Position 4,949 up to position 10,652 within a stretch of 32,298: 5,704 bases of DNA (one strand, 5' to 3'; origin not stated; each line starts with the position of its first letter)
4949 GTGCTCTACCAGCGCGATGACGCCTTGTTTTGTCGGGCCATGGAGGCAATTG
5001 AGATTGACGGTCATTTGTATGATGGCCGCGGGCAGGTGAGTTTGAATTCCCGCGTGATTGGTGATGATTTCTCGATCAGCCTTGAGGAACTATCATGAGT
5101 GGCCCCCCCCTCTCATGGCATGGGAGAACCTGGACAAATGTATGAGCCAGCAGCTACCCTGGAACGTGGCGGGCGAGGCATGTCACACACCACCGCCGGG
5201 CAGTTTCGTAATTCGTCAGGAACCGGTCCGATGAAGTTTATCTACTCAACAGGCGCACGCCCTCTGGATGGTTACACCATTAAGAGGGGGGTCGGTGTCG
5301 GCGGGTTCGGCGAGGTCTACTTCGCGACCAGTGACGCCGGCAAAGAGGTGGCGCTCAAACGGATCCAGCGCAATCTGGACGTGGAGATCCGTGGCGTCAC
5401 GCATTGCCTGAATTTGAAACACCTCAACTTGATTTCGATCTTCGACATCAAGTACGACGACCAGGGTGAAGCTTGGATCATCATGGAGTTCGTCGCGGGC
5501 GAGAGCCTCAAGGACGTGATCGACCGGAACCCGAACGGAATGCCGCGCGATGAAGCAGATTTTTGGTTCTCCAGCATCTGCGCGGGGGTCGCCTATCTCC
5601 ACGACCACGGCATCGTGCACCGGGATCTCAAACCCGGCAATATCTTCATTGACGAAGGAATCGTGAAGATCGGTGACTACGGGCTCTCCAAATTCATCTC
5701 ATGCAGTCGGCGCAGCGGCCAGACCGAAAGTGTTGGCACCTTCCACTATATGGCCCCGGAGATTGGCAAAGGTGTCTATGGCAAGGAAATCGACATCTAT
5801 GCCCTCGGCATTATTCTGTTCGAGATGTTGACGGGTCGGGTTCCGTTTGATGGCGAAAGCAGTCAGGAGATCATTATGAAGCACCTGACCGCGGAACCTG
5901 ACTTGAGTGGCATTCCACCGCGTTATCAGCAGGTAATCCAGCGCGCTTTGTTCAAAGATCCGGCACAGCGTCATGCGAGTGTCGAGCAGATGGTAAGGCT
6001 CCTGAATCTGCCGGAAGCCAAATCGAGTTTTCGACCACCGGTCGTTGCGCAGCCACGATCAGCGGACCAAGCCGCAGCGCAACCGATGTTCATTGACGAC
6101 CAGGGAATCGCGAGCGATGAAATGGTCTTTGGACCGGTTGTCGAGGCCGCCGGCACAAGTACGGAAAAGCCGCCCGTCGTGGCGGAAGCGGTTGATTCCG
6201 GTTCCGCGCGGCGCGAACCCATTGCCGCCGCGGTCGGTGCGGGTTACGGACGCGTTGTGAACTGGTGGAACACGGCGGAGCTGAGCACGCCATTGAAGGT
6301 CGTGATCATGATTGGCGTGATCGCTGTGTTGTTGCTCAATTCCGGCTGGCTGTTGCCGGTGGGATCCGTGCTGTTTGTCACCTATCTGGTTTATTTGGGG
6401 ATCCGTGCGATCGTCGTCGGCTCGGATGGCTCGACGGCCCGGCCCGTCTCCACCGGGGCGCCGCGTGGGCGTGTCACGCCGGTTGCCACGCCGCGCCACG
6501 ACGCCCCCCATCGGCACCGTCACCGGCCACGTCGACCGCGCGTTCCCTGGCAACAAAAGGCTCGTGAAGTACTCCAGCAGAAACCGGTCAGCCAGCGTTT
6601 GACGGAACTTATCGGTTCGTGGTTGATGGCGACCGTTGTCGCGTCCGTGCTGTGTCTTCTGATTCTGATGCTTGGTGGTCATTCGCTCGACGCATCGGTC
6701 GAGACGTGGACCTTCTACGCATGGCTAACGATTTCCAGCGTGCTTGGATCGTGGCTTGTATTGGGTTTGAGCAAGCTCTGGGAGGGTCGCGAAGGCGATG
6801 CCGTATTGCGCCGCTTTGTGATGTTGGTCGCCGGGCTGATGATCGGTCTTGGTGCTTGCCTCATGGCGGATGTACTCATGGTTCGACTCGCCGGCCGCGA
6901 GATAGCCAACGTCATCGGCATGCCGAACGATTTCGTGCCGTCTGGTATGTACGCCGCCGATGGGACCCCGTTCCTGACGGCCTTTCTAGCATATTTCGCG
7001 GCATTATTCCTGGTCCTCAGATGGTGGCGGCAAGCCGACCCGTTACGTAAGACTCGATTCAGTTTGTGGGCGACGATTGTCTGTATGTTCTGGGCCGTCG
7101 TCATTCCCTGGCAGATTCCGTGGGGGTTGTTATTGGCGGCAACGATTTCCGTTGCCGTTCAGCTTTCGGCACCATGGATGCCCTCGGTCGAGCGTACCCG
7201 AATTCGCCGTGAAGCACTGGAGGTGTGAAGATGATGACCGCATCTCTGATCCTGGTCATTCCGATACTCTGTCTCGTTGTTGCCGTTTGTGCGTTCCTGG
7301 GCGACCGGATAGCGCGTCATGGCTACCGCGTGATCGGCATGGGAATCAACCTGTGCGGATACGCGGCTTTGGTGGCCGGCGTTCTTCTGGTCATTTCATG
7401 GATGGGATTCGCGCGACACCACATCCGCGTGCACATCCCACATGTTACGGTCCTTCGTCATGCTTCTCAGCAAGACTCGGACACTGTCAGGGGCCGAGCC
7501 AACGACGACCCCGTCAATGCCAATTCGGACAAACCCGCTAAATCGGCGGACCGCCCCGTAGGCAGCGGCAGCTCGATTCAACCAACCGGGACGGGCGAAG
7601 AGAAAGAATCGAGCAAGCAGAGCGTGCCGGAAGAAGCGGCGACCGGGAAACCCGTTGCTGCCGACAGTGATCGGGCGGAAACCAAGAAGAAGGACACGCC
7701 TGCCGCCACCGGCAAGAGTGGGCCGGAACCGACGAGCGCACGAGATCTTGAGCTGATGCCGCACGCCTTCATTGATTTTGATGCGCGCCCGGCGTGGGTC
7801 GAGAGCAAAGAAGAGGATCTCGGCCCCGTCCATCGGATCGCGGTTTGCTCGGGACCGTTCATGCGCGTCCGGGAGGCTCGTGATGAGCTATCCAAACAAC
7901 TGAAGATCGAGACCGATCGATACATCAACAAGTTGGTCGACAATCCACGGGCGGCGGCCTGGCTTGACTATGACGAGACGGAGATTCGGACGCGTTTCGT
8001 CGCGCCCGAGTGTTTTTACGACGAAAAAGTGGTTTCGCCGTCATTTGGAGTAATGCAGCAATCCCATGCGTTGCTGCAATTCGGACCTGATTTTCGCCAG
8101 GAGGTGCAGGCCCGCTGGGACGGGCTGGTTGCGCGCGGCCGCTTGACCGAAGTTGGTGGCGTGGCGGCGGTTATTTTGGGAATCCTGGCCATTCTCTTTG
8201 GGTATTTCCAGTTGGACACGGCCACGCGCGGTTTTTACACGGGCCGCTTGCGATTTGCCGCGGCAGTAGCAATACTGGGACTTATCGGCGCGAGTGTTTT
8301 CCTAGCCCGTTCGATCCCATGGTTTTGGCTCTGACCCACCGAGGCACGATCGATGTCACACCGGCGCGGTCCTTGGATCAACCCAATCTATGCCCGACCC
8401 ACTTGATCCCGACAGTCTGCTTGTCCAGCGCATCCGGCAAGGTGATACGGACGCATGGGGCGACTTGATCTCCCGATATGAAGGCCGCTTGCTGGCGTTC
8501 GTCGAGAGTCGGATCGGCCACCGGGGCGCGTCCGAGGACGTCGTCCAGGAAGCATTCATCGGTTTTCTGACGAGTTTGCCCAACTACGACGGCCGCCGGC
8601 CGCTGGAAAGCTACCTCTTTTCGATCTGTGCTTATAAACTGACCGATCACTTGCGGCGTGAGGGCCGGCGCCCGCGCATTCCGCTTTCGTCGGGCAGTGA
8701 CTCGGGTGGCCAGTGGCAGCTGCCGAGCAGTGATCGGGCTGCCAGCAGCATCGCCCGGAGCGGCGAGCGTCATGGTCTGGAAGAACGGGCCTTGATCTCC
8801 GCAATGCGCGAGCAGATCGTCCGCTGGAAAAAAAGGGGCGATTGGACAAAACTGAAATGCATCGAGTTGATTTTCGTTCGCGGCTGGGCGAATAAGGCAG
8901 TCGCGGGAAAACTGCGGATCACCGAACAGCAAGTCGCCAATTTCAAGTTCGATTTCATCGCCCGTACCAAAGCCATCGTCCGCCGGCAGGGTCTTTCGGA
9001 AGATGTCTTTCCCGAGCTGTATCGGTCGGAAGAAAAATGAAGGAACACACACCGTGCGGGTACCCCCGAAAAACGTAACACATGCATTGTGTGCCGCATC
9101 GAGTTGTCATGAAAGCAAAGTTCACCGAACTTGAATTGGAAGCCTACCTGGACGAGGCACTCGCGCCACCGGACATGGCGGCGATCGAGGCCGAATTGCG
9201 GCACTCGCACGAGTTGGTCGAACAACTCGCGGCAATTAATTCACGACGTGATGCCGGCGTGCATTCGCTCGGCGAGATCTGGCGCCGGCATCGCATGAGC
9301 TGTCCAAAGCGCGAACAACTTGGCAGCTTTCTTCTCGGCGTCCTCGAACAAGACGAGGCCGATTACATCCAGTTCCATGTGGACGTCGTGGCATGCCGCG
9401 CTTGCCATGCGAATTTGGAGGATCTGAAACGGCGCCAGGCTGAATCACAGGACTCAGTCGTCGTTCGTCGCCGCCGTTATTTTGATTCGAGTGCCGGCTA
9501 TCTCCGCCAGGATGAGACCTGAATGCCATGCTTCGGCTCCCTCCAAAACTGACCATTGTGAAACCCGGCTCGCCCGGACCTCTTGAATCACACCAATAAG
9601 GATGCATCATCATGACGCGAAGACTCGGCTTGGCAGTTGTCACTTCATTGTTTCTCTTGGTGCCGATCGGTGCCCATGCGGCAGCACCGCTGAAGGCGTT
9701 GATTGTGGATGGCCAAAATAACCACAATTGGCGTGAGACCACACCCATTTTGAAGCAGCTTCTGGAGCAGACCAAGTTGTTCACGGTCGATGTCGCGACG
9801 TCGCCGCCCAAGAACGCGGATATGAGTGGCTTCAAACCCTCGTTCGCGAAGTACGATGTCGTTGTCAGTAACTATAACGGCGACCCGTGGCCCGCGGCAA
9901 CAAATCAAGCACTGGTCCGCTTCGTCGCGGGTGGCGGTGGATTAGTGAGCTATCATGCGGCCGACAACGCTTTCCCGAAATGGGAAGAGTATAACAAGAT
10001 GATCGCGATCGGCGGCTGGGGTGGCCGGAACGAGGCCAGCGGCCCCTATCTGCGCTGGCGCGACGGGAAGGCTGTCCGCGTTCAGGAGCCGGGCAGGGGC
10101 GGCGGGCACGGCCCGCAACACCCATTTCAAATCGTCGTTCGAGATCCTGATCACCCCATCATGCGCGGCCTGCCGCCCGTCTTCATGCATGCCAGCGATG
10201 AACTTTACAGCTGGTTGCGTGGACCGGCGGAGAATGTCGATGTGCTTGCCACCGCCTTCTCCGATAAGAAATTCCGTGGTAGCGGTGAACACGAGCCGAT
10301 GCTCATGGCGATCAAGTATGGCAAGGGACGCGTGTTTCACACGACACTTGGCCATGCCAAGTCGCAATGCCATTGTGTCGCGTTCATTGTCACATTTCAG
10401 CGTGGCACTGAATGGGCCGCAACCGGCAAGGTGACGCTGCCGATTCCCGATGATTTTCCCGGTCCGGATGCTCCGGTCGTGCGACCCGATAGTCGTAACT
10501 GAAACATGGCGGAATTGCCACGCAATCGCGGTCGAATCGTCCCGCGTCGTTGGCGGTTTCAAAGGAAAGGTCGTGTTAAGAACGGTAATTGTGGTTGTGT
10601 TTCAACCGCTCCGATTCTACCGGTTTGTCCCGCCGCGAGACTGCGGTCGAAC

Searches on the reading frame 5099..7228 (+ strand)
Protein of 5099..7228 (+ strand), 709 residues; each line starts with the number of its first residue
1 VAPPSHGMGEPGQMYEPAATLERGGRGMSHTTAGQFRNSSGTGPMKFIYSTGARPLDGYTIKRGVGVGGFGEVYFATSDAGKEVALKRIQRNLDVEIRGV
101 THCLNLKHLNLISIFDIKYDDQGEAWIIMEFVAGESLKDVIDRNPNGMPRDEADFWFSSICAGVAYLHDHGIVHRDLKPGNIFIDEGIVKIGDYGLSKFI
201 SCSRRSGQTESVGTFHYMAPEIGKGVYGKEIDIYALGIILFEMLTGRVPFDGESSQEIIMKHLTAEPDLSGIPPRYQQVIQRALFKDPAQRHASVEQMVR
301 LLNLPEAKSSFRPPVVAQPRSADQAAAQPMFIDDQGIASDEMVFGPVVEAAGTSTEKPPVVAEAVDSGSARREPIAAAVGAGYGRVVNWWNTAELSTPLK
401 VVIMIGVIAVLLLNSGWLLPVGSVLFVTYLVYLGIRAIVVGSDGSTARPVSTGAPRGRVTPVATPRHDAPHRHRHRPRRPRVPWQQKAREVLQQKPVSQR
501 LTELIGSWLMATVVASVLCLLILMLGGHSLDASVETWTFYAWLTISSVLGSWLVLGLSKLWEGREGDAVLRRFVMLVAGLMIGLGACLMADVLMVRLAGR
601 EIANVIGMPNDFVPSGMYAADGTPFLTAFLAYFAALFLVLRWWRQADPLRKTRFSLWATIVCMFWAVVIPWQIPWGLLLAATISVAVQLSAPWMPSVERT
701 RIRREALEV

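Call 6: search_protein_families(library=pfam, proteins=[window:5099-7228:+], max_evalue=0.001)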
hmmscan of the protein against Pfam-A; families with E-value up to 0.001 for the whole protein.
window:5099-7228:+ (709 aa): 3 families
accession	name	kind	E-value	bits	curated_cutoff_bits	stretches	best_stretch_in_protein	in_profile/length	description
PF00069.31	Pkinase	-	1.3e-50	172.7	31.7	1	59-297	1-256/263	Protein kinase domain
PF07714.23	PK_Tyr_Ser-Thr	-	1.8e-31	109.8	23.1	1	61-292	3-249/258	Protein tyrosine and serine/threonine kinase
PF03109.22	ABC1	-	4.2e-07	29.8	22.9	1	105-205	123-222/244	ABC1 atypical kinase-like domain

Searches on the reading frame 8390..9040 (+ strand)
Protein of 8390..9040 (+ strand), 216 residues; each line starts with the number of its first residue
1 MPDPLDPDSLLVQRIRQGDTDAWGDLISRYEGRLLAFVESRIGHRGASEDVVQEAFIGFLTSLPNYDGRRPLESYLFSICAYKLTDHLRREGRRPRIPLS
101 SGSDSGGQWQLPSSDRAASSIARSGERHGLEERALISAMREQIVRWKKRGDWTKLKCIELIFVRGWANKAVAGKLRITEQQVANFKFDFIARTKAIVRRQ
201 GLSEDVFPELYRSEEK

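Call 6: search_protein_families(library=pfam, proteins=[window:8390-9040:+], max_evalue=0.001)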
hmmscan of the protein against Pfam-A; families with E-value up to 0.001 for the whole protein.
window:8390-9040:+ (216 aa): 2 families
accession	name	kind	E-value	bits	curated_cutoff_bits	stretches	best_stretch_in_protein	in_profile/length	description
PF04542.20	Sigma70_r2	-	2.4e-12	46.9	24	1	26-94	1-71/71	Sigma-70 region 2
PF07638.17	Sigma70_ECF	-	2.8e-10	40.8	21.1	1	11-183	7-169/185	ECF sigma factor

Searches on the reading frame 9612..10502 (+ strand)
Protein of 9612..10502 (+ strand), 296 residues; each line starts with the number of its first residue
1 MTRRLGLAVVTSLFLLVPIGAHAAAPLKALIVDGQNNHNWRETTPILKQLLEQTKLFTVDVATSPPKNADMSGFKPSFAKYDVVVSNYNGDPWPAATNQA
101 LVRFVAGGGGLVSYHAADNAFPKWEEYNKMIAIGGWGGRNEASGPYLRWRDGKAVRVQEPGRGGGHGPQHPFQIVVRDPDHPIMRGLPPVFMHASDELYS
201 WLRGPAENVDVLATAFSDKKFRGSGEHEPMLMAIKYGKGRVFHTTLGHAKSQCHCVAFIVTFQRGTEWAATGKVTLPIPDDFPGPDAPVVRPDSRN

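Call 6: search_protein_families(library=pfam, proteins=[window:9612-10502:+], max_evalue=0.001)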
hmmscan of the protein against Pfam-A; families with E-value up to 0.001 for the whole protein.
window:9612-10502:+ (296 aa): 1 family
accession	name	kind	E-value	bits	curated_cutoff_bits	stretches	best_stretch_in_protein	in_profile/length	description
PF06283.17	ThuA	-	5.9e-30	105.5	33.4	1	28-269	1-209/209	Trehalose utilisation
